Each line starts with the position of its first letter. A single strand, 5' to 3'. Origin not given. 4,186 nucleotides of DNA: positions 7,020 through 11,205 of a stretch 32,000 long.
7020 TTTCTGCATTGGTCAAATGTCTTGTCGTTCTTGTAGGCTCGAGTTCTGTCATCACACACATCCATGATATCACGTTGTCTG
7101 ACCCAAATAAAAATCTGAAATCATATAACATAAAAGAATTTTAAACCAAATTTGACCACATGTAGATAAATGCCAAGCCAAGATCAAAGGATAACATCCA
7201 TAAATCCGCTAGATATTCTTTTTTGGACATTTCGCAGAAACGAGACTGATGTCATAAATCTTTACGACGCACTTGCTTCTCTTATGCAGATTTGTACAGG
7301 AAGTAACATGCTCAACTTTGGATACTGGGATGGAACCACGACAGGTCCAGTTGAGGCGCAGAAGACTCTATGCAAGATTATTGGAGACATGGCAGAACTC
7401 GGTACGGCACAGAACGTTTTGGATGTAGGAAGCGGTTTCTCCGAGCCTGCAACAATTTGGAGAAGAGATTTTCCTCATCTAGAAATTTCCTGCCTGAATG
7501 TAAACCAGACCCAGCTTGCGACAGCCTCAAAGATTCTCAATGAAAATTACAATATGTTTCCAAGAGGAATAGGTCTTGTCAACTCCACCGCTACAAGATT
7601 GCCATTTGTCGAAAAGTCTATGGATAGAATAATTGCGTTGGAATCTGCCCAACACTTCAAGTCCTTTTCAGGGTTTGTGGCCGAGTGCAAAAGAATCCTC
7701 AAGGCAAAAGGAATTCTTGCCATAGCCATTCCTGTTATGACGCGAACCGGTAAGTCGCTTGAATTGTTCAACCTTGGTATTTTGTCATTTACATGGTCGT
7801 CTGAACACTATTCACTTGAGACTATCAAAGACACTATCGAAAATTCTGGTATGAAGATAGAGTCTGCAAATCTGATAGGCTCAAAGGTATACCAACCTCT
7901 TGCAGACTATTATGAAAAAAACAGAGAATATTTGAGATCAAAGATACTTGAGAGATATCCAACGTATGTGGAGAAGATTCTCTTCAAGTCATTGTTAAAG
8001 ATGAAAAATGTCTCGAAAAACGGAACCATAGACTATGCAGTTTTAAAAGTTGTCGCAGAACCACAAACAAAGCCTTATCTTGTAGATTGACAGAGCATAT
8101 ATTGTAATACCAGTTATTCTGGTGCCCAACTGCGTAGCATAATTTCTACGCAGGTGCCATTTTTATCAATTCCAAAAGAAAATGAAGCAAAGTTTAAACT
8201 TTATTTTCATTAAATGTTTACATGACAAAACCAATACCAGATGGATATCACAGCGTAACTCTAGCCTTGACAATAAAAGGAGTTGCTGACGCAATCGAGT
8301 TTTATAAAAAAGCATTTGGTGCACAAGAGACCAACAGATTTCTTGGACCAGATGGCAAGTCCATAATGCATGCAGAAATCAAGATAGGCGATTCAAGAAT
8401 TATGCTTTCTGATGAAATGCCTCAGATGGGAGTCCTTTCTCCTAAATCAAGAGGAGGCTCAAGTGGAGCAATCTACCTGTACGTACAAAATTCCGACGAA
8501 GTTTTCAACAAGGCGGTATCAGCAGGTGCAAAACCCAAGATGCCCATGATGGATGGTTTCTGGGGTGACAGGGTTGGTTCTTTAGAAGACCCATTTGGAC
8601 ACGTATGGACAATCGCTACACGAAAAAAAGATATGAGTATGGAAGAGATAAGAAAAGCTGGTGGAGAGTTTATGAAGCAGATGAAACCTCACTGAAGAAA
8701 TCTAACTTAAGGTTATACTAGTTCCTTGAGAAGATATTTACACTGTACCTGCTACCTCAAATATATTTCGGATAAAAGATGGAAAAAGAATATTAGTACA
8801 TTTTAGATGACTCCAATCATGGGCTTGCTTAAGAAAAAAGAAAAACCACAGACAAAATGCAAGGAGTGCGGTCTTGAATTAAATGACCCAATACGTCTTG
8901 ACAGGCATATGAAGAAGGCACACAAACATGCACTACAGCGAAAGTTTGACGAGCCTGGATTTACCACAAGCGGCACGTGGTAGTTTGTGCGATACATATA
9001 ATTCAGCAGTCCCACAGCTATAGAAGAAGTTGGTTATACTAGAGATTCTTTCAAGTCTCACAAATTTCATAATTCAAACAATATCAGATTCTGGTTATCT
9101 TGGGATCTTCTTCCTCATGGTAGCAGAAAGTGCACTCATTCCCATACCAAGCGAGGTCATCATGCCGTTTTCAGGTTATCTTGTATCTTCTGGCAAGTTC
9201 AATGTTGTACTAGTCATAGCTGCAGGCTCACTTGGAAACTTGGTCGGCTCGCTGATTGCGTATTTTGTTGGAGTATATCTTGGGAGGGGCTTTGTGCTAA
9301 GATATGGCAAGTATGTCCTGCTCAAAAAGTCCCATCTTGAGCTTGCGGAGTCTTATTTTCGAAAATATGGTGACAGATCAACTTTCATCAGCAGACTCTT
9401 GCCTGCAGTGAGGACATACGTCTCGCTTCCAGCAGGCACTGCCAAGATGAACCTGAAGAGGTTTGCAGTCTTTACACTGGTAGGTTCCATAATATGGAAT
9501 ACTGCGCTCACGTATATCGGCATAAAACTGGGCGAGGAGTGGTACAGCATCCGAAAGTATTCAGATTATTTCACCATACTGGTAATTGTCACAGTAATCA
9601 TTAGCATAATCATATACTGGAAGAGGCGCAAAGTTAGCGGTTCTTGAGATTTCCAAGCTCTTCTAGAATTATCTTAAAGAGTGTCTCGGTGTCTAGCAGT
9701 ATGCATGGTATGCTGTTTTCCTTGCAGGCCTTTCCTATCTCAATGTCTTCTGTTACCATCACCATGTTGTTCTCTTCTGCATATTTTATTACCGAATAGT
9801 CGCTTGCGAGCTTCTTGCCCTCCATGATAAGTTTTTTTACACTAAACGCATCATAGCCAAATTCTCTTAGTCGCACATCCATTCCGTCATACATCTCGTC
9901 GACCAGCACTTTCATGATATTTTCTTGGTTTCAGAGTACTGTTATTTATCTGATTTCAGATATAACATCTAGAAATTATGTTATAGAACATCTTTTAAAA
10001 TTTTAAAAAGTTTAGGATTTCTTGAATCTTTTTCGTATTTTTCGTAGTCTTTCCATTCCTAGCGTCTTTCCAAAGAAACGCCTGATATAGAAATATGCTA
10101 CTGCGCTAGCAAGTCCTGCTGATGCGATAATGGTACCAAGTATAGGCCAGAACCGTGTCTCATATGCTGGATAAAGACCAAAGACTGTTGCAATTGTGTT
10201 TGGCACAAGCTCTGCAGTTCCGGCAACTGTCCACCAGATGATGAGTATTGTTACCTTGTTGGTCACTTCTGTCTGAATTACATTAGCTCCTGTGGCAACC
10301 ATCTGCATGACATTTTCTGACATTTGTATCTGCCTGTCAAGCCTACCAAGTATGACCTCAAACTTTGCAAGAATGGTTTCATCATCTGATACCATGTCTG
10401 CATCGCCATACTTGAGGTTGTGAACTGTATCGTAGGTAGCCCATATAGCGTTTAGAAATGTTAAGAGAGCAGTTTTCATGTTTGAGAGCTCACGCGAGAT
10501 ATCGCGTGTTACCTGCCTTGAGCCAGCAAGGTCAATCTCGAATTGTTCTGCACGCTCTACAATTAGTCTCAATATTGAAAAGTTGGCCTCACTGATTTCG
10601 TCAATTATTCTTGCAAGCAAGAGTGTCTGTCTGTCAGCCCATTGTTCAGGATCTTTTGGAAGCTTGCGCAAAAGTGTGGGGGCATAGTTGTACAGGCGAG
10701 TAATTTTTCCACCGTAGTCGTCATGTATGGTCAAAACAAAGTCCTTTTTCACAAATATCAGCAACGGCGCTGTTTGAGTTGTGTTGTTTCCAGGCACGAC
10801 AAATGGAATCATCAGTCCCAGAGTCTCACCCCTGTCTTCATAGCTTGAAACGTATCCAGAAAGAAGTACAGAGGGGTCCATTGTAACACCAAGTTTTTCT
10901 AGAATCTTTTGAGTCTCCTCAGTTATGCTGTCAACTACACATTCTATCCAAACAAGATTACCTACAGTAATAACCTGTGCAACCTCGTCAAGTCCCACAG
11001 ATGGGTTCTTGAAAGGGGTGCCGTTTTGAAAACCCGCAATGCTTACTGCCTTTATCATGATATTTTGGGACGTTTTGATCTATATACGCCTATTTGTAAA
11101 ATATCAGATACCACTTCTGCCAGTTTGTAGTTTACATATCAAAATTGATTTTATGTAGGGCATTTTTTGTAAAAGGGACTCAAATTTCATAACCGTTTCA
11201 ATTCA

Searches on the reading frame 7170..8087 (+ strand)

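Call 40: search_protein_families(library=pfam, proteins=[window:7170-8087:+], max_evalue=0.001)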
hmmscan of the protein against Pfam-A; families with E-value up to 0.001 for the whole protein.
window:7170-8087:+ (306 aa): 5 families
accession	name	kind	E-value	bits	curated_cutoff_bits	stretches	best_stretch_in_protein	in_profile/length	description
PF08241.18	Methyltransf_11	-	8.6e-13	49.2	21.2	1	84-185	1-95/95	Methyltransferase domain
PF13649.12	Methyltransf_25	-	5.9e-08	33.7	27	1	83-181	1-97/97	Methyltransferase domain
PF02353.26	CMAS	-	3.1e-05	23.9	27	1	52-253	35-235/273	Mycolic acid cyclopropane synthetase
PF08242.18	Methyltransf_12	-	7.7e-05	23.8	30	1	84-183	1-98/98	Methyltransferase domain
PF13847.12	Methyltransf_31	-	0.00032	20.8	27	1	80-189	4-113/145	Methyltransferase domain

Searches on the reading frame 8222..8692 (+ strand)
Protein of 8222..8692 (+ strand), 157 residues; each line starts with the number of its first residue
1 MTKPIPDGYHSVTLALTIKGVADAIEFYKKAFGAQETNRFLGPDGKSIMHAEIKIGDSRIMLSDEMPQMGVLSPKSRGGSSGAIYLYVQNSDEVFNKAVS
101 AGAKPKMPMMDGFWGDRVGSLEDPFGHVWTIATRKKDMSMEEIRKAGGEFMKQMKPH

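Call 40: search_protein_families(library=pfam, proteins=[window:8222-8692:+], max_evalue=0.001)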
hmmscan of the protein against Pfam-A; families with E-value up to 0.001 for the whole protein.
window:8222-8692:+ (157 aa): 2 families
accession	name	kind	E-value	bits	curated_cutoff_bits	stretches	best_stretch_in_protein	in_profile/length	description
PF00903.31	Glyoxalase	-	2.1e-13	51.2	20.6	1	14-130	5-120/121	Glyoxalase/Bleomycin resistance protein/Dioxygenase superfamily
PF22656.2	At5g48480-like_N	-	1.1e-09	38.3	27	1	20-64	8-58/59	Glyoxalase At5g48480-like, N-terminal domain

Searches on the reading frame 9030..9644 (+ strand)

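Call 40: search_protein_families(library=pfam, proteins=[window:9030-9644:+], max_evalue=0.001)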
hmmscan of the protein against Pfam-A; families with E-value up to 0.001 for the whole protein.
window:9030-9644:+ (205 aa): 1 family
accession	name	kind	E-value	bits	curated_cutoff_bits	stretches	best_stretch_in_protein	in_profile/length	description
PF09335.16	VTT_dom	-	2.8e-23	83.2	33.9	1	39-165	1-122/123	VTT domain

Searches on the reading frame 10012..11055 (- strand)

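Call 40: search_protein_families(library=pfam, proteins=[window:10012-11055:-], max_evalue=0.001)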
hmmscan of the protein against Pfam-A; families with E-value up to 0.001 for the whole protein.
window:10012-11055:- (347 aa): 1 family
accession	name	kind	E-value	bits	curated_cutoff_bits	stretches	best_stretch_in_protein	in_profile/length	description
PF01544.23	CorA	-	1.6e-18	67.5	27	1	34-326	4-292/292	CorA-like Mg2+ transporter protein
